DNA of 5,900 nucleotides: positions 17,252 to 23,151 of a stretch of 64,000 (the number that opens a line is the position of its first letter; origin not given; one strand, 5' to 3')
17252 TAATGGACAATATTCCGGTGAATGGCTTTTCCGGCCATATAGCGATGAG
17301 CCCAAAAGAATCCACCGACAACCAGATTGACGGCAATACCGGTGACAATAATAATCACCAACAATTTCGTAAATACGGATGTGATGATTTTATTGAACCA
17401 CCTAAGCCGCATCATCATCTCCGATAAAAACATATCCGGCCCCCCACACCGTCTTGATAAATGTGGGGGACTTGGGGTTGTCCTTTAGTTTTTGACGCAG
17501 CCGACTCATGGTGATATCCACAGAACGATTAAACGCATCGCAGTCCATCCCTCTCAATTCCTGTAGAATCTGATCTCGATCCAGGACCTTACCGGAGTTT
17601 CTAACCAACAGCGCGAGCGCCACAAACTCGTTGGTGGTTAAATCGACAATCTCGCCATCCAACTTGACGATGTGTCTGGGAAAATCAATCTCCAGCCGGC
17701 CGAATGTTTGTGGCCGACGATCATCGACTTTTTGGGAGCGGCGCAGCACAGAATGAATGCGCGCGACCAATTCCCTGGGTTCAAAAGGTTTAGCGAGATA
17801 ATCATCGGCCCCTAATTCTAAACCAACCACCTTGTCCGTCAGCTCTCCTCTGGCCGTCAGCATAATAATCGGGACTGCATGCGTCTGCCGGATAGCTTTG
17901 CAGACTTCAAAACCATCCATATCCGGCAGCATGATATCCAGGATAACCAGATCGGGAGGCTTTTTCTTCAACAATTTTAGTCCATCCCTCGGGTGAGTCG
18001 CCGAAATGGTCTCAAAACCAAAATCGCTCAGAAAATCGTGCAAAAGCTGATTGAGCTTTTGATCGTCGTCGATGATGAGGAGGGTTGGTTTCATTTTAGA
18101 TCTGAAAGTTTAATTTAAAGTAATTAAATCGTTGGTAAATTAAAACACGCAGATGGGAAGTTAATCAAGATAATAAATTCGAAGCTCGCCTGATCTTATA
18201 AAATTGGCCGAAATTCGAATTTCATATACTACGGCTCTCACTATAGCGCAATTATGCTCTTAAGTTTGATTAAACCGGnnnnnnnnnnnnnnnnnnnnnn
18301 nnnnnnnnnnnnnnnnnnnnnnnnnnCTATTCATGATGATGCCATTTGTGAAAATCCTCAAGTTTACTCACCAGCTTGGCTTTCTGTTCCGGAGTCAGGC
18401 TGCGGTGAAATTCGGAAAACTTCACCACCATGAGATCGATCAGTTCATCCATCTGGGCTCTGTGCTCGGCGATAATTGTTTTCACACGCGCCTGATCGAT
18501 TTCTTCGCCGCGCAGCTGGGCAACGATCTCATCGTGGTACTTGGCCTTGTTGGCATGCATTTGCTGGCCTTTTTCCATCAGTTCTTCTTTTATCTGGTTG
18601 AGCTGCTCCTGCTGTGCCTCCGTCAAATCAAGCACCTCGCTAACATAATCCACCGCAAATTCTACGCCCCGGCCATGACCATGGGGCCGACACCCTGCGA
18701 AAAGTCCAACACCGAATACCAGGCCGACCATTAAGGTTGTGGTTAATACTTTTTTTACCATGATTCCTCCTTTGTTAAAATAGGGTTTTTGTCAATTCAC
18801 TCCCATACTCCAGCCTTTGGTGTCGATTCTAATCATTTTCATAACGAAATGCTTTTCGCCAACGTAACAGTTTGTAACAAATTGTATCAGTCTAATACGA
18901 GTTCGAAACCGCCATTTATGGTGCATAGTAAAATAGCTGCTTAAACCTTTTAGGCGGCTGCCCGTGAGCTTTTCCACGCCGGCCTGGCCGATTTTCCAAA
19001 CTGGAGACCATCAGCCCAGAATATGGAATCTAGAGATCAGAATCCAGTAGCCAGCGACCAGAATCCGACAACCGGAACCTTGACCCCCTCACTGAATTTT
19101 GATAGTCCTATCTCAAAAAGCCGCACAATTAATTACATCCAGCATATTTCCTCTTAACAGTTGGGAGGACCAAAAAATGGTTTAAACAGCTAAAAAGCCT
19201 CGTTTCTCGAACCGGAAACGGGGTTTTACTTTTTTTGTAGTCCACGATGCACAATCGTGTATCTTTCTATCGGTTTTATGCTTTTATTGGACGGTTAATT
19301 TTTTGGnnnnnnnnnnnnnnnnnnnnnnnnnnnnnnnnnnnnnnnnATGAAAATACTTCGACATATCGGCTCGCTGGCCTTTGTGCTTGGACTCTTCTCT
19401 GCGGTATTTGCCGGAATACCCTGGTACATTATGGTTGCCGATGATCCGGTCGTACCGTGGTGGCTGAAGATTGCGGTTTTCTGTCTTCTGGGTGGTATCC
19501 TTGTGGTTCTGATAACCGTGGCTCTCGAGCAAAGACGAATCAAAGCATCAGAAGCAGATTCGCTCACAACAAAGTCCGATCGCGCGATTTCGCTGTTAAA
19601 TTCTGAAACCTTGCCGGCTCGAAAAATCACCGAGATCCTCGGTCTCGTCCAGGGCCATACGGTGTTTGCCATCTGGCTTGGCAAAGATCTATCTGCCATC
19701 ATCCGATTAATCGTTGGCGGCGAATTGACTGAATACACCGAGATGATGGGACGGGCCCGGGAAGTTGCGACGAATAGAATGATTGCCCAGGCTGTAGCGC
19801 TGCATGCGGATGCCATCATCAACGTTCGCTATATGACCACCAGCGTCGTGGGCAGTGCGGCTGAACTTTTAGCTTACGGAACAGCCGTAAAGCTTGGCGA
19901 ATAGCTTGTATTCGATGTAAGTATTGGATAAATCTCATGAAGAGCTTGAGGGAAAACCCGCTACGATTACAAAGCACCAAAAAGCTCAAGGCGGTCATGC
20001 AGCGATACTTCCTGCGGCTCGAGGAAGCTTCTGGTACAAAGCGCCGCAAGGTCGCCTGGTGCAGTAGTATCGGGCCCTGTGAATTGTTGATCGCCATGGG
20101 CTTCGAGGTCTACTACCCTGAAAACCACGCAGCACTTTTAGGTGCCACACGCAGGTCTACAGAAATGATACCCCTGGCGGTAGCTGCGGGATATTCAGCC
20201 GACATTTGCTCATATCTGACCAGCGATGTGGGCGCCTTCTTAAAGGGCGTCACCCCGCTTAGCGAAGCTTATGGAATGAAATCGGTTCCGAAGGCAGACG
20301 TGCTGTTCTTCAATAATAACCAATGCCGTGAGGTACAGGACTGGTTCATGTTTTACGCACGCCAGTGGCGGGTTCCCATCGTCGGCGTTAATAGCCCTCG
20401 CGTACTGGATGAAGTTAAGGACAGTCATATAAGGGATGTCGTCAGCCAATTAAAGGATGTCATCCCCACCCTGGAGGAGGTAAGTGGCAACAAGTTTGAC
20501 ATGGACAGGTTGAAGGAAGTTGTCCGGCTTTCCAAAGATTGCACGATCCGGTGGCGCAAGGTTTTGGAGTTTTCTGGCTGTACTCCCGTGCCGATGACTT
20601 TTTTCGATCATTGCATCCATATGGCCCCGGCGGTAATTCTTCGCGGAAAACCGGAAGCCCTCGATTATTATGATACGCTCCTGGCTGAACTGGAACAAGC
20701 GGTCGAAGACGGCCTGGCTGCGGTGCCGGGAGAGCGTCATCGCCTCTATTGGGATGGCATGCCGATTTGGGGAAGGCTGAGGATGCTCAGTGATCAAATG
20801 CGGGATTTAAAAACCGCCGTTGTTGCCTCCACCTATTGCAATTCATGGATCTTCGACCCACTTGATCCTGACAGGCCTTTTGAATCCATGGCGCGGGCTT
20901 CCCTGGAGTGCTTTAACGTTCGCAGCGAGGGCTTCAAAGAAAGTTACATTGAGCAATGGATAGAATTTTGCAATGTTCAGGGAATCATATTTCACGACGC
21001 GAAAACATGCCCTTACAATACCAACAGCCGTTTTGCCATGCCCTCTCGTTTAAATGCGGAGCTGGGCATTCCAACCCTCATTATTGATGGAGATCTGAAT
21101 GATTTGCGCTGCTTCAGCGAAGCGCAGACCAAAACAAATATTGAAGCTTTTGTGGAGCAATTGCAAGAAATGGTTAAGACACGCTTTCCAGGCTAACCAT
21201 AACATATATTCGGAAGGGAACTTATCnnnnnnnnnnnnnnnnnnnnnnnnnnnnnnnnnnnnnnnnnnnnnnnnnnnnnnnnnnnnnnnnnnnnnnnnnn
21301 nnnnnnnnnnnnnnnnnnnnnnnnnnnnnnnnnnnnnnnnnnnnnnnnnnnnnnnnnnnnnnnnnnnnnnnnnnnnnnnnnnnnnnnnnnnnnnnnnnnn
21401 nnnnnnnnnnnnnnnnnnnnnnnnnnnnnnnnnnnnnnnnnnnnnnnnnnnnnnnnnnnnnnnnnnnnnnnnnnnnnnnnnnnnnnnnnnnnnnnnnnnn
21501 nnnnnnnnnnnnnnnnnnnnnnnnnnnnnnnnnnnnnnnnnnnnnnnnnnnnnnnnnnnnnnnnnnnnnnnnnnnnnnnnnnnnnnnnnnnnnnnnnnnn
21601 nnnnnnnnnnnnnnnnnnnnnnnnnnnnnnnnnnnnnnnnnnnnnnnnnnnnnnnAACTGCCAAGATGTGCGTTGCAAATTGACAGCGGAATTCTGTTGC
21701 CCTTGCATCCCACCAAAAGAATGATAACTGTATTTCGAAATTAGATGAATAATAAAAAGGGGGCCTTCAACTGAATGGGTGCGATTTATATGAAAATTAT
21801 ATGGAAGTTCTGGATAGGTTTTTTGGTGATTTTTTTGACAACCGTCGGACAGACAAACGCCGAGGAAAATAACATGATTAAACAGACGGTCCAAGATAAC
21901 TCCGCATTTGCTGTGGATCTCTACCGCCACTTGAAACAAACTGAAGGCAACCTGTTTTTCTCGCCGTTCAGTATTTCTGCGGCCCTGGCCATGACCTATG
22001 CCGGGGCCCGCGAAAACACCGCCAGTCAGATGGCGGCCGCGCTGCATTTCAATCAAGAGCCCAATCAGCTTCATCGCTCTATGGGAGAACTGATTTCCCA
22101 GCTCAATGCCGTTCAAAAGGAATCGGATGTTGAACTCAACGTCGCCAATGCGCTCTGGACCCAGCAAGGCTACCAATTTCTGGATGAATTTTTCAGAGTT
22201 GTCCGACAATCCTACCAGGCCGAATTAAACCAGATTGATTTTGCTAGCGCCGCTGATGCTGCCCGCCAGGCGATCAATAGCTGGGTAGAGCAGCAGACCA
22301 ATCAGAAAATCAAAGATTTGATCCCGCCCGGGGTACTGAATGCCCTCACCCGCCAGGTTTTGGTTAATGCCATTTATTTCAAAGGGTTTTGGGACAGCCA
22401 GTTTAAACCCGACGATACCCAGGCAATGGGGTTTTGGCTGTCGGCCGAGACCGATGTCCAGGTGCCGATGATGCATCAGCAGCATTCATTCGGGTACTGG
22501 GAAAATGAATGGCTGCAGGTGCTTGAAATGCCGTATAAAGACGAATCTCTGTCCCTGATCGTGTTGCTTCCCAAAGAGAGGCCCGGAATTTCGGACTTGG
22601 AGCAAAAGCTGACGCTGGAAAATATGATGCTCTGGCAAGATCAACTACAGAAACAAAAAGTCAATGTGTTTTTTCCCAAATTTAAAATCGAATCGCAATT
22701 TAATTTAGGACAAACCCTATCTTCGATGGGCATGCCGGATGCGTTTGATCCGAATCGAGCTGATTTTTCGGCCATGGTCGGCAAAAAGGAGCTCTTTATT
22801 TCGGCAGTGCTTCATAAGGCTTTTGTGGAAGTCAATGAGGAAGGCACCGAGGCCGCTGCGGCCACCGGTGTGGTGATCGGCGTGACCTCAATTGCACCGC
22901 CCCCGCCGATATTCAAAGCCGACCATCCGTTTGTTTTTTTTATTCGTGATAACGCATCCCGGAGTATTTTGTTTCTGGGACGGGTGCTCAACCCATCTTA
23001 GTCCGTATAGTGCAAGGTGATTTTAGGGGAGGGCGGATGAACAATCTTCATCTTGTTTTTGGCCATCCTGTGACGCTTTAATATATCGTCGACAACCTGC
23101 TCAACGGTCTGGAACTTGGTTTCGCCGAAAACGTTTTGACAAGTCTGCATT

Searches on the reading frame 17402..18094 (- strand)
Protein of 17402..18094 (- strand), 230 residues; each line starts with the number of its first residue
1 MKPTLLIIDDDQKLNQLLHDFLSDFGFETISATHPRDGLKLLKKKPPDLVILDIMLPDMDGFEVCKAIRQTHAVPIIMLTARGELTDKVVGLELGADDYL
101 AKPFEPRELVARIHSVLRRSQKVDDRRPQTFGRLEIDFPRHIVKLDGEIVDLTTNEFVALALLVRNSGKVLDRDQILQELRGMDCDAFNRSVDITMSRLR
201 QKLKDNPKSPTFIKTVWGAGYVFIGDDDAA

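Call 12: search_protein_families(library=pfam, proteins=[window:17402-18094:-])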
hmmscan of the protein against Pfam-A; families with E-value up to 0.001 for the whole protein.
window:17402-18094:- (230 aa): 3 families
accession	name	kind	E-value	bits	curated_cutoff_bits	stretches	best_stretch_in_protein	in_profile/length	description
PF00072.30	Response_reg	-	1.3e-31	109.5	30.2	1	6-113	2-110/111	Response regulator receiver domain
PF00486.34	Trans_reg_C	-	2e-23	82.7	26.2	1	148-223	2-77/77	Transcriptional regulatory protein, C terminal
PF21695.3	GlnR_1st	-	0.00048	20.5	27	1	34-114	29-108/111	Transcription regulator GlnR, N-terminal domain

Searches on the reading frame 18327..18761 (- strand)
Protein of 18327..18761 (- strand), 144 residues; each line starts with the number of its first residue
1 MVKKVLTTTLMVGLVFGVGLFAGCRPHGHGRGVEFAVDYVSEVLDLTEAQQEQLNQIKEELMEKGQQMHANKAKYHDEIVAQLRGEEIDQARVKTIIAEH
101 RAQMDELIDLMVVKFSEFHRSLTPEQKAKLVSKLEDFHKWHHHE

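Call 93: search_protein_families(library=pfam, proteins=[window:18327-18761:-], max_evalue=0.01)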
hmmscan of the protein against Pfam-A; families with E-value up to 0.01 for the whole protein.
window:18327-18761:- (144 aa): 2 families
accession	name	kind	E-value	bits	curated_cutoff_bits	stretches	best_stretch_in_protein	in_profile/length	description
PF07813.17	LTXXQ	-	7.2e-14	52.8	24.3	1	37-132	6-98/100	LTXXQ motif family protein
PF13801.11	Metal_resist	-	6e-13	49.5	29.2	1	9-128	7-124/125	Heavy-metal resistance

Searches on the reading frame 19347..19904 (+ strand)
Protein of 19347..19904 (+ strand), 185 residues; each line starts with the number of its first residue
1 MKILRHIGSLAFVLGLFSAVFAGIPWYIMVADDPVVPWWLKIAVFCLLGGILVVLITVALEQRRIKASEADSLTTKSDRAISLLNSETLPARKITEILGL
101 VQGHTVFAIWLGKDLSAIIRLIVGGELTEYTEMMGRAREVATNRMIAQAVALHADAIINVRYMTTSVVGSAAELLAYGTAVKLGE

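Call 93: search_protein_families(library=pfam, proteins=[window:19347-19904:+], max_evalue=0.01)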
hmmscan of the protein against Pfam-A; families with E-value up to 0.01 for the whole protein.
window:19347-19904:+ (185 aa): 2 families
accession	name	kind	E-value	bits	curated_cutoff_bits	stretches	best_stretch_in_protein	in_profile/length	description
PF01906.23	YbjQ_1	-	3.1e-28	98.8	23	1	83-183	3-103/103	Putative heavy-metal-binding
PF23025.1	YbjQ_2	-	0.0069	17.1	29.1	0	80-183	6-101/103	C2 domain-containing protein 5, YbjQ-like domain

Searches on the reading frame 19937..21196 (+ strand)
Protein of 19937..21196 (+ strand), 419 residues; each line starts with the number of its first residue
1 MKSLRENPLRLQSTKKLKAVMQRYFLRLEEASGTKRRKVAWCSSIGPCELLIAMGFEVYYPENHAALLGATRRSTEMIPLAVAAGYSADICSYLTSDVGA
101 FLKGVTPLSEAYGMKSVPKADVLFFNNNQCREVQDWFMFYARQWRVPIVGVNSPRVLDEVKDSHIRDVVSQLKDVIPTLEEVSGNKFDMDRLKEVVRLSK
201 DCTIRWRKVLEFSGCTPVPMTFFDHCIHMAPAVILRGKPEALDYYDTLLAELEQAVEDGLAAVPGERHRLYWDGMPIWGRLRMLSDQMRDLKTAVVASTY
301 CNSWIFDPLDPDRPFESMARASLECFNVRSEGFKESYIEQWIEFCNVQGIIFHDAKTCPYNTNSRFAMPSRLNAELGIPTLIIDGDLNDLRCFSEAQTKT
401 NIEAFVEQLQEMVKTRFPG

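Call 12: search_protein_families(library=pfam, proteins=[window:19937-21196:+])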
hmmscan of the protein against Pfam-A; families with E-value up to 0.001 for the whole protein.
window:19937-21196:+ (419 aa): 1 family
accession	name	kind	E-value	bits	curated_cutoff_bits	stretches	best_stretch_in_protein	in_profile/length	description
PF06050.19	HGD-D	-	5.3e-65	220.7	28.4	1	47-409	5-342/342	2-hydroxyglutaryl-CoA dehydratase, D-component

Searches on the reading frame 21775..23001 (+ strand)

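Call 12: search_protein_families(library=pfam, proteins=[window:21775-23001:+])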
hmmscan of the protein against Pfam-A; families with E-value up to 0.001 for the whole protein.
window:21775-23001:+ (408 aa): 1 family
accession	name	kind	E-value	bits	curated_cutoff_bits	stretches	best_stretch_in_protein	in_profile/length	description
PF00079.25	Serpin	-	8e-134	446.9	27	1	41-407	2-370/370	Serpin (serine protease inhibitor)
